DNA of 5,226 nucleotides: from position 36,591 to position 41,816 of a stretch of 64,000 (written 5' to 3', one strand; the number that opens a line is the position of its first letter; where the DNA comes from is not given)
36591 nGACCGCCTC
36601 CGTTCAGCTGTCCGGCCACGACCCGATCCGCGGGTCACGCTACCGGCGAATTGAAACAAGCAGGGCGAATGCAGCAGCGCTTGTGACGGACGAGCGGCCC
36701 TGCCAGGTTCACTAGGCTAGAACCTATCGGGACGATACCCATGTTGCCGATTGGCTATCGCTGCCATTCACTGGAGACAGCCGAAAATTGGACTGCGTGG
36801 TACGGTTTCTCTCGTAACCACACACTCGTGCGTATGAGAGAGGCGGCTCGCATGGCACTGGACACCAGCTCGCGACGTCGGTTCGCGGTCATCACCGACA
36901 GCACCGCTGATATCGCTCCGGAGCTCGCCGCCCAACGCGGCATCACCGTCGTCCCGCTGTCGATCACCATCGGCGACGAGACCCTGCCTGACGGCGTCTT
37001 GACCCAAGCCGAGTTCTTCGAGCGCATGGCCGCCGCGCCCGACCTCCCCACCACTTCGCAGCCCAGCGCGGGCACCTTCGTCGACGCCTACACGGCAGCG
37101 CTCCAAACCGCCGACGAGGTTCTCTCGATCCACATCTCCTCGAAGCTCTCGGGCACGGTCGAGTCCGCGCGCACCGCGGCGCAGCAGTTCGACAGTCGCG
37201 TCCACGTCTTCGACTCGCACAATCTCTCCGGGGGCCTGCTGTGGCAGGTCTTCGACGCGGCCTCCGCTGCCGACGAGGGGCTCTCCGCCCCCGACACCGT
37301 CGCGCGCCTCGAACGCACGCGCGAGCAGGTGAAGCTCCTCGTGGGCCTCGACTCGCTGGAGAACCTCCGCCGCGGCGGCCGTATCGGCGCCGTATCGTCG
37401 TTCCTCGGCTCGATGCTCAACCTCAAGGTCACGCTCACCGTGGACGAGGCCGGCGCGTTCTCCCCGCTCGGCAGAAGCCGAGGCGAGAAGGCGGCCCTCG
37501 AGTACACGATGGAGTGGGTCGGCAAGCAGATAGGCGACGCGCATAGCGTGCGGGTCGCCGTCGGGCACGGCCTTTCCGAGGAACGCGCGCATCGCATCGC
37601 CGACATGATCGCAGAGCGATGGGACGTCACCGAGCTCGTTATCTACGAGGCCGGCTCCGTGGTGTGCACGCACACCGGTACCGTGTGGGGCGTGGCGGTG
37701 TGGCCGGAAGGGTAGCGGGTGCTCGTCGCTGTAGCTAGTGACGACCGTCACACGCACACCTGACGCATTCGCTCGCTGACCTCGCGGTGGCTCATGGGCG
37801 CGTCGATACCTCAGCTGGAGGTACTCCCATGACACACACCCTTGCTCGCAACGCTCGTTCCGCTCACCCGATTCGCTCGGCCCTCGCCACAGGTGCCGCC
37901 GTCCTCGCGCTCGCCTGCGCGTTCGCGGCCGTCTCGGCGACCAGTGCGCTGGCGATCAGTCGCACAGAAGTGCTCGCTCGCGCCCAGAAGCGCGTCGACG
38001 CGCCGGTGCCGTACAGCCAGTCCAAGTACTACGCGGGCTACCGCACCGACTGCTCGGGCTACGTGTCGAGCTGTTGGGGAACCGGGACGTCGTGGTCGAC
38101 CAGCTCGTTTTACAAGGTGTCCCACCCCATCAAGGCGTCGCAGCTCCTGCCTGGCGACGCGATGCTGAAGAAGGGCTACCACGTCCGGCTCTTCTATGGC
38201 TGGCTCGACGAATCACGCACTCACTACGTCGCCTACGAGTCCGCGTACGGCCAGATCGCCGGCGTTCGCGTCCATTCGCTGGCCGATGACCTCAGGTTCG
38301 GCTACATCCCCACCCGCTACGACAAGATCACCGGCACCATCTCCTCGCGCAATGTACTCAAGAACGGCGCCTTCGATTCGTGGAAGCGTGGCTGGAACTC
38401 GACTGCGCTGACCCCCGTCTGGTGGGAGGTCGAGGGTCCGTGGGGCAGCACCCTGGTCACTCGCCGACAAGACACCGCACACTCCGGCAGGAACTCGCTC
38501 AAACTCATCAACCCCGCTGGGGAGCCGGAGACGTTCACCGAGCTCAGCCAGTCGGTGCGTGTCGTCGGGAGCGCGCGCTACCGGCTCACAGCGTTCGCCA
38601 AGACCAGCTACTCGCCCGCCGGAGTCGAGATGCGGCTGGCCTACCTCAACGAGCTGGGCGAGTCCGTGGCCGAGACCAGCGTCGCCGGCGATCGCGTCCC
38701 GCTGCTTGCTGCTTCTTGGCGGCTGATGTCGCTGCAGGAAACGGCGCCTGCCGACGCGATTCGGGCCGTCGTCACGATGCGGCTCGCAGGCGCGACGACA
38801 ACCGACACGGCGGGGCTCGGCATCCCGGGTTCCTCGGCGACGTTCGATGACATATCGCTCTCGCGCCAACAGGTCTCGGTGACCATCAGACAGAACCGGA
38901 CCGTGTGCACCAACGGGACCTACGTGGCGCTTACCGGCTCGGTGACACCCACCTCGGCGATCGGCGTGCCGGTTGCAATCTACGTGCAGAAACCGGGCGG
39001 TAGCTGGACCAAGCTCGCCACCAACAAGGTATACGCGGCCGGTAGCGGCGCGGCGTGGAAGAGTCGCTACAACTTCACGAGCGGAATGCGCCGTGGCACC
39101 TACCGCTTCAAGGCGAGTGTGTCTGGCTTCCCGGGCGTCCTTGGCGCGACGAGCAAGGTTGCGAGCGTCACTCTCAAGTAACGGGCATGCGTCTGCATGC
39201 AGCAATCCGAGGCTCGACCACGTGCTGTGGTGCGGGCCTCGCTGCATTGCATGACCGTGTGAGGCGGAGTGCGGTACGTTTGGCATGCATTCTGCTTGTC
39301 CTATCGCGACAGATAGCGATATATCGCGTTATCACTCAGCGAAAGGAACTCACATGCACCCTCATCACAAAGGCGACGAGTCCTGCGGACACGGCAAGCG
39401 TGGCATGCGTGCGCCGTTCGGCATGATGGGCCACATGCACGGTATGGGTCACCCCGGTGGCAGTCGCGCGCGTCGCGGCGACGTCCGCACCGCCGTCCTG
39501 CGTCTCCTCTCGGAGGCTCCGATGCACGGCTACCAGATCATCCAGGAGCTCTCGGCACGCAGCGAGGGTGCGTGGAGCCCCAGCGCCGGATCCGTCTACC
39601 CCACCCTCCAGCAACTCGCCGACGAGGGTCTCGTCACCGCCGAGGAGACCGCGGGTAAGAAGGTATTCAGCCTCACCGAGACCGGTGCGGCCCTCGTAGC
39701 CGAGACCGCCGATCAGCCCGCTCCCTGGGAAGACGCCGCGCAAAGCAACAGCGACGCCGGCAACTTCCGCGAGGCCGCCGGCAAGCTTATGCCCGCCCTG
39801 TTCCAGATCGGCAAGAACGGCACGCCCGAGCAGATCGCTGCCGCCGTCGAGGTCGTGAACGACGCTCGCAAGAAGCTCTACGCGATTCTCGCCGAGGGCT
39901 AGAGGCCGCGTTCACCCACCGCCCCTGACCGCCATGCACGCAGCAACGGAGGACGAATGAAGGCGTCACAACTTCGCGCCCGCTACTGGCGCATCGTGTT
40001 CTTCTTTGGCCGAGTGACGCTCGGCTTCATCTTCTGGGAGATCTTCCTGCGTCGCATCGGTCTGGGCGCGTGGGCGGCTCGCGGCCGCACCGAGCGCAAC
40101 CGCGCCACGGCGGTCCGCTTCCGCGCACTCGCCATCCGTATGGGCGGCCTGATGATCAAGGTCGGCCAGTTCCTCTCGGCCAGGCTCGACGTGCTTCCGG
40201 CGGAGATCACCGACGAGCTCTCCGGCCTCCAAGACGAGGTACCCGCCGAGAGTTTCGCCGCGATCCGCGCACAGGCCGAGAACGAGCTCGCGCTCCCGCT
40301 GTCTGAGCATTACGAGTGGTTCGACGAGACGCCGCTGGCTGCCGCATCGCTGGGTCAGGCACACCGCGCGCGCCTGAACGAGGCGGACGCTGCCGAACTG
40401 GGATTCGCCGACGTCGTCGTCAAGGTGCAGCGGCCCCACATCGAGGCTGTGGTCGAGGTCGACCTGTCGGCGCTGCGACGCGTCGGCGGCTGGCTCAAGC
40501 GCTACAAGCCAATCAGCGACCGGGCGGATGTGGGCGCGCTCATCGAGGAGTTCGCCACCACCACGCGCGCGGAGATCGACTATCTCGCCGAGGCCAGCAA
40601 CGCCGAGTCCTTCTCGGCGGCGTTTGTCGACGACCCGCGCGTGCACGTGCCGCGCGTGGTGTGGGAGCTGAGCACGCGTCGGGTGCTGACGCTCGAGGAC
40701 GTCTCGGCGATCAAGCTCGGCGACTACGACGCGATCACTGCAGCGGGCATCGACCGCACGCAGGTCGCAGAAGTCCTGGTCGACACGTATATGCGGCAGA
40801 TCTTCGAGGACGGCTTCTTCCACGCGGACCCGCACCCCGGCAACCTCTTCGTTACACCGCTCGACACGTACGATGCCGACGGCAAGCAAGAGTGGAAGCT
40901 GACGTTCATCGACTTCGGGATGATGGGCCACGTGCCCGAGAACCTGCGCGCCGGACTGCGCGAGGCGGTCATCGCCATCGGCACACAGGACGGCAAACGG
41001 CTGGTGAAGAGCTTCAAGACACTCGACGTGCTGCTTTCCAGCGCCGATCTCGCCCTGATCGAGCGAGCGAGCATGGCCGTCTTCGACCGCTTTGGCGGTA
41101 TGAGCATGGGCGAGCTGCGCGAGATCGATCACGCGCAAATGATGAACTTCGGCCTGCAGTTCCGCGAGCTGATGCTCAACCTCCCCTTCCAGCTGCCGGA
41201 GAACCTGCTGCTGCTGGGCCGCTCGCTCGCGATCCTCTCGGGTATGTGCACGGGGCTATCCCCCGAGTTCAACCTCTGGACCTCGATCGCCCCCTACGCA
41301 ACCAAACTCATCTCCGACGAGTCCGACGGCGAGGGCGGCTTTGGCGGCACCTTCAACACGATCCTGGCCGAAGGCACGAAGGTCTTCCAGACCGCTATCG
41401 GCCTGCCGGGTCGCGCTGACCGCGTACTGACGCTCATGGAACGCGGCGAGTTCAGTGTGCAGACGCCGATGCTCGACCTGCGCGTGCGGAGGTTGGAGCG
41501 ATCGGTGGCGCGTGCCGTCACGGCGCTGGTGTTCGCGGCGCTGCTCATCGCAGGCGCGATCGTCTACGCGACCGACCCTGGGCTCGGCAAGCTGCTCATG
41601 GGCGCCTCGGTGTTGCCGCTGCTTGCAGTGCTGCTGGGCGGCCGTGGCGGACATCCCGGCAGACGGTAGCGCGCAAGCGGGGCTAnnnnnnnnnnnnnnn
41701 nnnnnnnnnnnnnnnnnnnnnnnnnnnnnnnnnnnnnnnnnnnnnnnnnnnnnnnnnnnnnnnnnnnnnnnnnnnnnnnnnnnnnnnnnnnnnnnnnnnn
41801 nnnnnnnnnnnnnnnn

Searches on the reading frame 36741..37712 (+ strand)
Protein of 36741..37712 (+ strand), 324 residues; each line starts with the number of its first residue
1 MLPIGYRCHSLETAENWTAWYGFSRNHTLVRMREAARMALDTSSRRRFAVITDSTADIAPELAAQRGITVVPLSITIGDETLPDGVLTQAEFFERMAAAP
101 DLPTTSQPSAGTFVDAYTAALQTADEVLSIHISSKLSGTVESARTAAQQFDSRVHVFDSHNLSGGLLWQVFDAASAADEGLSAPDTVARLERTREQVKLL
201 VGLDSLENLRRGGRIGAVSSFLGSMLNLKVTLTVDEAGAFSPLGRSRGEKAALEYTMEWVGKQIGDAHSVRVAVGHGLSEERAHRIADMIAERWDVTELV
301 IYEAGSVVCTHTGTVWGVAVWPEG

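Call 31: search_protein_families(library=pfam, proteins=[window:36741-37712:+], max_evalue=0.001)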
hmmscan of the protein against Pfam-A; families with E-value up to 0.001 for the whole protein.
window:36741-37712:+ (324 aa): 2 families
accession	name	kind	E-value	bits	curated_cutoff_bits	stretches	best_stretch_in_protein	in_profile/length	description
PF02645.21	DegV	-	1.1e-80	271.4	27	1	48-322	2-279/280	Uncharacterised protein, DegV family COG1307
PF13684.11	FakA-like_C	-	2.5e-06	27.5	23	1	104-305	28-205/216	Fatty acid kinase subunit A-like, C-terminal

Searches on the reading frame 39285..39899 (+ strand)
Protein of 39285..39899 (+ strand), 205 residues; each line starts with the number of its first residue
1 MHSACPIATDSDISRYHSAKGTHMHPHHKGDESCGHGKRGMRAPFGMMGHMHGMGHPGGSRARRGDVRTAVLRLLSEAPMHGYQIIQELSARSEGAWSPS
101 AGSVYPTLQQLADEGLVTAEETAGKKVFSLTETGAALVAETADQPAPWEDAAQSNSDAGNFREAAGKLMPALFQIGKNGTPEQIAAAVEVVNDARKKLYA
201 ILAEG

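Call 31: search_protein_families(library=pfam, proteins=[window:39285-39899:+], max_evalue=0.001)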
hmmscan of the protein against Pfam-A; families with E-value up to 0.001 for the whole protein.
window:39285-39899:+ (205 aa): 2 families
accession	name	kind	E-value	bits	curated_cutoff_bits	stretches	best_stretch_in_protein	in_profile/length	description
PF03551.20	PadR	-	1.2e-20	73.6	27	1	71-138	1-73/75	Transcriptional regulator PadR-like family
PF22194.2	F-93_WHD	-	0.00085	19.8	28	0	102-134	30-62/62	F-93, winged-helix domain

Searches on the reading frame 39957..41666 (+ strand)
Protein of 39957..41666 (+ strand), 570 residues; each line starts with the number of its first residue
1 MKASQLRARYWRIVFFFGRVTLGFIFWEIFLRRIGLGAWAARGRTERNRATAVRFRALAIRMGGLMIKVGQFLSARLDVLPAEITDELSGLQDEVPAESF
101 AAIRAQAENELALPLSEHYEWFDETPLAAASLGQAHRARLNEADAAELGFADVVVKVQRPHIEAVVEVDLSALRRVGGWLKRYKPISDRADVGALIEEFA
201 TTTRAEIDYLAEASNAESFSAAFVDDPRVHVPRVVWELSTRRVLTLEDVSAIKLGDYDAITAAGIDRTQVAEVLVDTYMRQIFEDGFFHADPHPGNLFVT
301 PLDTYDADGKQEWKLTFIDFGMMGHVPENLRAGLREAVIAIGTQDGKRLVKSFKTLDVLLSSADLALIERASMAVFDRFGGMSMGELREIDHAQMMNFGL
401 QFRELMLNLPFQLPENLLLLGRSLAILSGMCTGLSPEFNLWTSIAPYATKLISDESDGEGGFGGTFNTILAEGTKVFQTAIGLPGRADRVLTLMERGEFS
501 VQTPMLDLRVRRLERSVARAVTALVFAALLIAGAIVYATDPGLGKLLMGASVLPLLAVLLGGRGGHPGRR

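Call 31: search_protein_families(library=pfam, proteins=[window:39957-41666:+], max_evalue=0.001)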
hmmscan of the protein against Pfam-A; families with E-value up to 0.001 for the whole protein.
window:39957-41666:+ (570 aa): 1 family
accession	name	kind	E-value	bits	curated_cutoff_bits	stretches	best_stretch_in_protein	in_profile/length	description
PF03109.22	ABC1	-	6.7e-67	225.6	22.9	1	91-352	2-243/244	ABC1 atypical kinase-like domain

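Call 75: search_protein_families(library=ncbifam, proteins=[window:39957-41666:+], max_evalue=0.001)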
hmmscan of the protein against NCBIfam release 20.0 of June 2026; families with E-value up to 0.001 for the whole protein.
window:39957-41666:+ (570 aa): 3 families
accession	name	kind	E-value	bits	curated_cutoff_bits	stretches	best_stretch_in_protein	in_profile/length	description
TIGR01982.1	UbiB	equivalog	5.7e-95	318.5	487.55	1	43-455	40-429/436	2-polyprenylphenol 6-hydroxylase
NF003404.0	PRK04750.1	equivalog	7.2e-72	242.7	667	1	45-536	45-514/529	ubiquinone biosynthesis regulatory protein kinase UbiB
NF050082.1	ATPase_MABP1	exception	3.3e-26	92.1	800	1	50-358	49-337/435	macrolide-binding ATPase MABP-1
